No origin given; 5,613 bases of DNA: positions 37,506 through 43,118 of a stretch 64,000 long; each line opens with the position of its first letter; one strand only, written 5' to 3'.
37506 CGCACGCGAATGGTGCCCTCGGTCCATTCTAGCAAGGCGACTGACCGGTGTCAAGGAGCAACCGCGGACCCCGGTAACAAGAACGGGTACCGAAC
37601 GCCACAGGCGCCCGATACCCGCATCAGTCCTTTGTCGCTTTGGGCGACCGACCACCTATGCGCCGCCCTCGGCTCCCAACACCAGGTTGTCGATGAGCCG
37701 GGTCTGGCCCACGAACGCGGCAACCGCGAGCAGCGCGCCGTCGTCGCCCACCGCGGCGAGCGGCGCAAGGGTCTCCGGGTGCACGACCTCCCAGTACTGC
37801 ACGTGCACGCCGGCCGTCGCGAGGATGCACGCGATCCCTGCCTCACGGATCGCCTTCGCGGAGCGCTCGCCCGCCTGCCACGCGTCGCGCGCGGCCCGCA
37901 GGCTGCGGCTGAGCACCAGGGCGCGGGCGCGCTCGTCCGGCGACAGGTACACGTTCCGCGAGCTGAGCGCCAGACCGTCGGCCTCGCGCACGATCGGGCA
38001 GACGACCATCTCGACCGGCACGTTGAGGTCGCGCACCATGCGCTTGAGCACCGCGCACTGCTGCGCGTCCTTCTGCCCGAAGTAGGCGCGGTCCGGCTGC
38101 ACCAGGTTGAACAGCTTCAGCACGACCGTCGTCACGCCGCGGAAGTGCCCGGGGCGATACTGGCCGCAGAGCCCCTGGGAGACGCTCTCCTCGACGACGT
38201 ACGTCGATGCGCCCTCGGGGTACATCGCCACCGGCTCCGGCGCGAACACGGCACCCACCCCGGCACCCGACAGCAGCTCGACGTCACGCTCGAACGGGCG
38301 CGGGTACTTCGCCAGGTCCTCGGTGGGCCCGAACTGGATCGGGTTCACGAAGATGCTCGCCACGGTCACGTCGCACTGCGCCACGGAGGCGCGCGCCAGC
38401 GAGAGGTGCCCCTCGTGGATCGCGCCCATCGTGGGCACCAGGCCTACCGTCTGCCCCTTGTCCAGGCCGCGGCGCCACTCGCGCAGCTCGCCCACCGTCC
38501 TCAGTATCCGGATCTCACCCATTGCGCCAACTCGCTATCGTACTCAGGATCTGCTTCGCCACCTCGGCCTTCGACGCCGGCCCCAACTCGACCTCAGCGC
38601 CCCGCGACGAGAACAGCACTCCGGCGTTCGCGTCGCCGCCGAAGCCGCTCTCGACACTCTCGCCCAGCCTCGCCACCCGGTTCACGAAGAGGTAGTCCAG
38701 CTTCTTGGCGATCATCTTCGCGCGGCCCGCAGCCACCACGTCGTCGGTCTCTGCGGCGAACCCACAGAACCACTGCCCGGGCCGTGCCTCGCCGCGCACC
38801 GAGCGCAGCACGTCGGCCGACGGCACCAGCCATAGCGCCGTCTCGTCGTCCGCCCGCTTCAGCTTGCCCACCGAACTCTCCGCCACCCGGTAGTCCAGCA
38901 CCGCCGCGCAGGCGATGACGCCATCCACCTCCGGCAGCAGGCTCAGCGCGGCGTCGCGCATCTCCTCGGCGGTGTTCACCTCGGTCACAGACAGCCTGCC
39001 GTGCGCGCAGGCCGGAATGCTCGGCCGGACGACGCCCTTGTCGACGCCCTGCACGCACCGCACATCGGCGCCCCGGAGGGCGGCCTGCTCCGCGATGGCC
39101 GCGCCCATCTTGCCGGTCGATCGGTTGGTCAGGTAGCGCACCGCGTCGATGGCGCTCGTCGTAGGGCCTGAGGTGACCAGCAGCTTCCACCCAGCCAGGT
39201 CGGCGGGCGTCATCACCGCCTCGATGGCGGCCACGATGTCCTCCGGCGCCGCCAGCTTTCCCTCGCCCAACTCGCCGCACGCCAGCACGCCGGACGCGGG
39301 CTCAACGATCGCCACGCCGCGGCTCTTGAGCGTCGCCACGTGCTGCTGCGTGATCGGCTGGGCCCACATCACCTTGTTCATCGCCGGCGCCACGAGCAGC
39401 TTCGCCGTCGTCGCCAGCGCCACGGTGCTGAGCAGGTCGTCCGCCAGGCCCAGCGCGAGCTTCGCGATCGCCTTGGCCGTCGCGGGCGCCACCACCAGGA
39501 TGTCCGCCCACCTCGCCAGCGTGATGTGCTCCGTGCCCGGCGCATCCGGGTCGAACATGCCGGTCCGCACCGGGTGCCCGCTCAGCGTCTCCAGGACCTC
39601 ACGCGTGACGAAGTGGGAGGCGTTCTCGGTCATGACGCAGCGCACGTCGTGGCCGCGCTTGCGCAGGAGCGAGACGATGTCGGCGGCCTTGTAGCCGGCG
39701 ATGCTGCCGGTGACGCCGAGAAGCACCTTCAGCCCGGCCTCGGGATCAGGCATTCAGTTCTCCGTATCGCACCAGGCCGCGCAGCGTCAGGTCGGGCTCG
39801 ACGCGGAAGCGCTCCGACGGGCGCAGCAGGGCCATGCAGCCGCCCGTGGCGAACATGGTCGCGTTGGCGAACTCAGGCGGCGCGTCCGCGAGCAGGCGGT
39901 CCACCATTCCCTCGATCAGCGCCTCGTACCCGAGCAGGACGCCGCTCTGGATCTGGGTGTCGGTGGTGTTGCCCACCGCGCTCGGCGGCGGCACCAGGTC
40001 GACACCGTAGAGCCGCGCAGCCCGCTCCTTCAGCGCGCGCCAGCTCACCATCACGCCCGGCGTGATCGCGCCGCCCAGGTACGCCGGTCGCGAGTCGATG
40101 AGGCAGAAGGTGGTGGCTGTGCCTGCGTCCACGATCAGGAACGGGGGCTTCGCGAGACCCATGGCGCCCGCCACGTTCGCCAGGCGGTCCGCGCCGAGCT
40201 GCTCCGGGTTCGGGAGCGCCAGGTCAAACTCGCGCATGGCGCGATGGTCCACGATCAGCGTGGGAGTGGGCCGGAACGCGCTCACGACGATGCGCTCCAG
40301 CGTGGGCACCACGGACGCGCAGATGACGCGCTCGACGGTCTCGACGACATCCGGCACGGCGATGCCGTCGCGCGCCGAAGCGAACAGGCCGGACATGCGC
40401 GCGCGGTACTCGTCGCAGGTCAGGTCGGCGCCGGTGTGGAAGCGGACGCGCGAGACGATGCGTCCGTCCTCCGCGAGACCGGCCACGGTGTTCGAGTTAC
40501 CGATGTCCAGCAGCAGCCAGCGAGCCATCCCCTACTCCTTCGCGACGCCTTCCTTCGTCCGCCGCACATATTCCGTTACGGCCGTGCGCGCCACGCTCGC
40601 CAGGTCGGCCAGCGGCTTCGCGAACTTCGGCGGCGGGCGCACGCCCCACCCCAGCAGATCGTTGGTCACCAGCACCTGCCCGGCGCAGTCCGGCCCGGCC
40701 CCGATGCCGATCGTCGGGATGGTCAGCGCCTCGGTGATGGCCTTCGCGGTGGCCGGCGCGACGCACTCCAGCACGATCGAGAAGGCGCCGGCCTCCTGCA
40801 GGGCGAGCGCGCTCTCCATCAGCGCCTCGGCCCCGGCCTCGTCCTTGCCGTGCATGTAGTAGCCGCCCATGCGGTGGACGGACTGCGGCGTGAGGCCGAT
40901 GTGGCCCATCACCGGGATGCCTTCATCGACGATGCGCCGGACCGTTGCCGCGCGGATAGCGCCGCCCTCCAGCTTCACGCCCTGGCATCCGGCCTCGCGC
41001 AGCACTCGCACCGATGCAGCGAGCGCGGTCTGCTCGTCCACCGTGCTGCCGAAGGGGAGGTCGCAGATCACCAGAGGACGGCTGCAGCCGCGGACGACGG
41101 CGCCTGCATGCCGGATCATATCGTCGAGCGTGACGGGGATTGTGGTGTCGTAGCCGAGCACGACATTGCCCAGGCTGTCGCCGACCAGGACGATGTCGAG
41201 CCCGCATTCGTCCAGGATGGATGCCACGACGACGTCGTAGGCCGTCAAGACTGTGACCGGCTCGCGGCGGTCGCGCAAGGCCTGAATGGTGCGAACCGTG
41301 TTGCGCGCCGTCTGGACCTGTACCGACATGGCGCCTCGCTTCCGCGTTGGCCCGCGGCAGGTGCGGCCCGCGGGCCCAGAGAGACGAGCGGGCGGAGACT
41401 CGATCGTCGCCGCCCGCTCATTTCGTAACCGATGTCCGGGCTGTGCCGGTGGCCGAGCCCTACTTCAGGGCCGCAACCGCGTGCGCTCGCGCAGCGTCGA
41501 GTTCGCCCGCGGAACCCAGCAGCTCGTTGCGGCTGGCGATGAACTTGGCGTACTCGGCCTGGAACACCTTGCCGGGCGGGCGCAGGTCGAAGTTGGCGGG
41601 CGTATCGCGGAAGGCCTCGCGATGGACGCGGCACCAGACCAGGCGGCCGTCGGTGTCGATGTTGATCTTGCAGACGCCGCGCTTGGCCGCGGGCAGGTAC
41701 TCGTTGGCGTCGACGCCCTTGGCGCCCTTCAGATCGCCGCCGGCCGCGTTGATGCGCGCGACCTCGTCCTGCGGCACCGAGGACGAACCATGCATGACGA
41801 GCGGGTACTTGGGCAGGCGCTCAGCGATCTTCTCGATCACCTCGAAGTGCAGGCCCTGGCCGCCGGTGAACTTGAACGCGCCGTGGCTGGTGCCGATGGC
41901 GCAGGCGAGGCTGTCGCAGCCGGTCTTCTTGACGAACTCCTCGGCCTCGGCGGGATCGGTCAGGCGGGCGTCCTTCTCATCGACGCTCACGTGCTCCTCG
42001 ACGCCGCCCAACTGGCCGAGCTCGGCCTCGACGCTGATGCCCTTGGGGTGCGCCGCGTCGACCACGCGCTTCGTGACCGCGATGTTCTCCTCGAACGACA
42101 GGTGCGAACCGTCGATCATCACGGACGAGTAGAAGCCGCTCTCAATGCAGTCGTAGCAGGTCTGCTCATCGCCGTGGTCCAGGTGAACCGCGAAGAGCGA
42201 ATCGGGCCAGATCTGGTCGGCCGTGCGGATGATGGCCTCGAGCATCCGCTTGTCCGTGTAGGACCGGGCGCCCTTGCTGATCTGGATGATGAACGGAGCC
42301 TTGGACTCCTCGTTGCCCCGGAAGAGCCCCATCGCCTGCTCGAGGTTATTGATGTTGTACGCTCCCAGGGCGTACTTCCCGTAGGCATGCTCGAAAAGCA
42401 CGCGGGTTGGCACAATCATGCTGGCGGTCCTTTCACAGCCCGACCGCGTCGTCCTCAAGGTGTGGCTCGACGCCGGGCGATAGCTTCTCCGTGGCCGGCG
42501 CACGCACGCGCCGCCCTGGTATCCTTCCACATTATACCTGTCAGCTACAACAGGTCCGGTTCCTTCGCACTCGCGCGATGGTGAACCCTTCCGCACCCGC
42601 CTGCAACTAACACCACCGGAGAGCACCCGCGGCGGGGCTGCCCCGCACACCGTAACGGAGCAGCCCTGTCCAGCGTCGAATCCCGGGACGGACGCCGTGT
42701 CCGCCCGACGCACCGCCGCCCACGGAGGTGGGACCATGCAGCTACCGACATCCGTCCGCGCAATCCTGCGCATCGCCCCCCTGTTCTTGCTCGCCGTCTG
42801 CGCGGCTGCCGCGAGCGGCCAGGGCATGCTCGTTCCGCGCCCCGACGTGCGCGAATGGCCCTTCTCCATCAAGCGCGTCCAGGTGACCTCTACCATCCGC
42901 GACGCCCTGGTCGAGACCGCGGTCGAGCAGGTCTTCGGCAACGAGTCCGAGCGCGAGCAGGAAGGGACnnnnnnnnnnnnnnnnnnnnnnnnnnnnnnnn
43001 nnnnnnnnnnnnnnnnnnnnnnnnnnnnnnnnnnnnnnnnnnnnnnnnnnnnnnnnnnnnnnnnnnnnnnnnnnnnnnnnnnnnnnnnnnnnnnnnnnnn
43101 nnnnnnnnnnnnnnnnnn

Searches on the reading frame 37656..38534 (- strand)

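Call 13: search_protein_families(library=pfam, proteins=[window:37656-38534:-], max_evalue=0.001)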
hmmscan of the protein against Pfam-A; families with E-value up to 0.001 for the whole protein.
window:37656-38534:- (292 aa): 1 family
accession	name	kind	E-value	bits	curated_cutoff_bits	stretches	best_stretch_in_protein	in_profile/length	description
PF02569.21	Pantoate_ligase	-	3.4e-105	351.4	20.7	1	10-284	2-267/268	Pantoate-beta-alanine ligase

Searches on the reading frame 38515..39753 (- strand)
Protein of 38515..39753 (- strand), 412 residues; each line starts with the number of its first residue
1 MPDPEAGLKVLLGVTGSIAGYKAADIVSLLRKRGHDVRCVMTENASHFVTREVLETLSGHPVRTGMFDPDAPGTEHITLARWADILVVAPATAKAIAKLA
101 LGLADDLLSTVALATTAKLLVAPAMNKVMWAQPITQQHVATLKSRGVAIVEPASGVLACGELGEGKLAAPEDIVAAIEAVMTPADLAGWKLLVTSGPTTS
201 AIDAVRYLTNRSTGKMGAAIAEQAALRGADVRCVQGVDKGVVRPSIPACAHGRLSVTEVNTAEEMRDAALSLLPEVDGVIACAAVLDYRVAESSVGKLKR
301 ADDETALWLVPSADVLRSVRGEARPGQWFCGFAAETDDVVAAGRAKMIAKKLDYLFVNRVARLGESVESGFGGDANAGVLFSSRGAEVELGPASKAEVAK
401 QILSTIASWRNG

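Call 13: search_protein_families(library=pfam, proteins=[window:38515-39753:-], max_evalue=0.001)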
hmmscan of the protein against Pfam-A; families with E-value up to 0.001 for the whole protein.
window:38515-39753:- (412 aa): 2 families
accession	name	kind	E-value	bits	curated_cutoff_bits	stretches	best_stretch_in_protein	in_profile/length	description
PF04127.22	DFP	-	1.5e-49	168.8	22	1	186-380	1-185/186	DNA/pantothenate metabolism flavoprotein C-terminal domain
PF02441.25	Flavoprotein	-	1.5e-33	116.2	22.7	1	9-177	2-158/162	Flavoprotein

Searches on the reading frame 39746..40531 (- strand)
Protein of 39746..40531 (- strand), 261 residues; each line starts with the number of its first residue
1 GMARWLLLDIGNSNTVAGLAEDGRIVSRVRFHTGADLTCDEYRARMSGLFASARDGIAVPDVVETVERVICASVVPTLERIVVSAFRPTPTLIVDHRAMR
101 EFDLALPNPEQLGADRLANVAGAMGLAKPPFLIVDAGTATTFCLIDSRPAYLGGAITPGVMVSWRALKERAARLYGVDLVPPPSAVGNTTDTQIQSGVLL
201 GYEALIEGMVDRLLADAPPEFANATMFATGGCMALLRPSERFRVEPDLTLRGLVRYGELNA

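Call 13: search_protein_families(library=pfam, proteins=[window:39746-40531:-], max_evalue=0.001)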
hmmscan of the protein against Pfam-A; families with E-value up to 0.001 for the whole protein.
window:39746-40531:- (261 aa): 1 family
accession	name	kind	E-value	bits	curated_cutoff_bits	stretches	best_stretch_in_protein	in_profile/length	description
PF03309.20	Pan_kinase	-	5.2e-50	170.6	24.7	1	6-212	2-205/205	Type III pantothenate kinase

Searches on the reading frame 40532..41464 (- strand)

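Call 13: search_protein_families(library=pfam, proteins=[window:40532-41464:-], max_evalue=0.001)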
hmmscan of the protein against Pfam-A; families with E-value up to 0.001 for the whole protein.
window:40532-41464:- (310 aa): 2 families
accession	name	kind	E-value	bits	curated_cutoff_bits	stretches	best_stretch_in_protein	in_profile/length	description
PF02548.21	Pantoate_transf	-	2.1e-99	332.6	28.7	1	55-306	2-254/259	Ketopantoate hydroxymethyltransferase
PF13714.12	PEP_mutase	-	1.2e-07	32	31.5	1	61-168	2-107/240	Phosphoenolpyruvate phosphomutase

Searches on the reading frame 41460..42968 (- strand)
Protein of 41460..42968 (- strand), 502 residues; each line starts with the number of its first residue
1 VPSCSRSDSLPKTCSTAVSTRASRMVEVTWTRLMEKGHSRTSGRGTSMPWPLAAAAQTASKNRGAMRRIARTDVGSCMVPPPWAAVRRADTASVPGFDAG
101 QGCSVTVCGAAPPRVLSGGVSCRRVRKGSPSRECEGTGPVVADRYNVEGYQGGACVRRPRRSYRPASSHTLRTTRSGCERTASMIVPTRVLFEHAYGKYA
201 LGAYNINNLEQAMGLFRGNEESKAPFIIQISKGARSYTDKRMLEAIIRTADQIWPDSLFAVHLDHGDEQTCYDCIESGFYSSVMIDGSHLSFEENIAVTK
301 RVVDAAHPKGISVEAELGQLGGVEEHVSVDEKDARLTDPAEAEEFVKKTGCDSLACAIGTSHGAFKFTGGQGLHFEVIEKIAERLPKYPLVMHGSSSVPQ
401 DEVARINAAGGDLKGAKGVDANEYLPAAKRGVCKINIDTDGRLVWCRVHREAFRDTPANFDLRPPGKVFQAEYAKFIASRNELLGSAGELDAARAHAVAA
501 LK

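Call 13: search_protein_families(library=pfam, proteins=[window:41460-42968:-], max_evalue=0.001)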
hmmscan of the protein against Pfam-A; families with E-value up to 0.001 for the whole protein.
window:41460-42968:- (502 aa): 1 family
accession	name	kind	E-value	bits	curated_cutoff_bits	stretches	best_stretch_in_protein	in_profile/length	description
PF01116.26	F_bP_aldolase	-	1.6e-79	267.7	25.5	1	188-488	3-276/277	Fructose-bisphosphate aldolase class-II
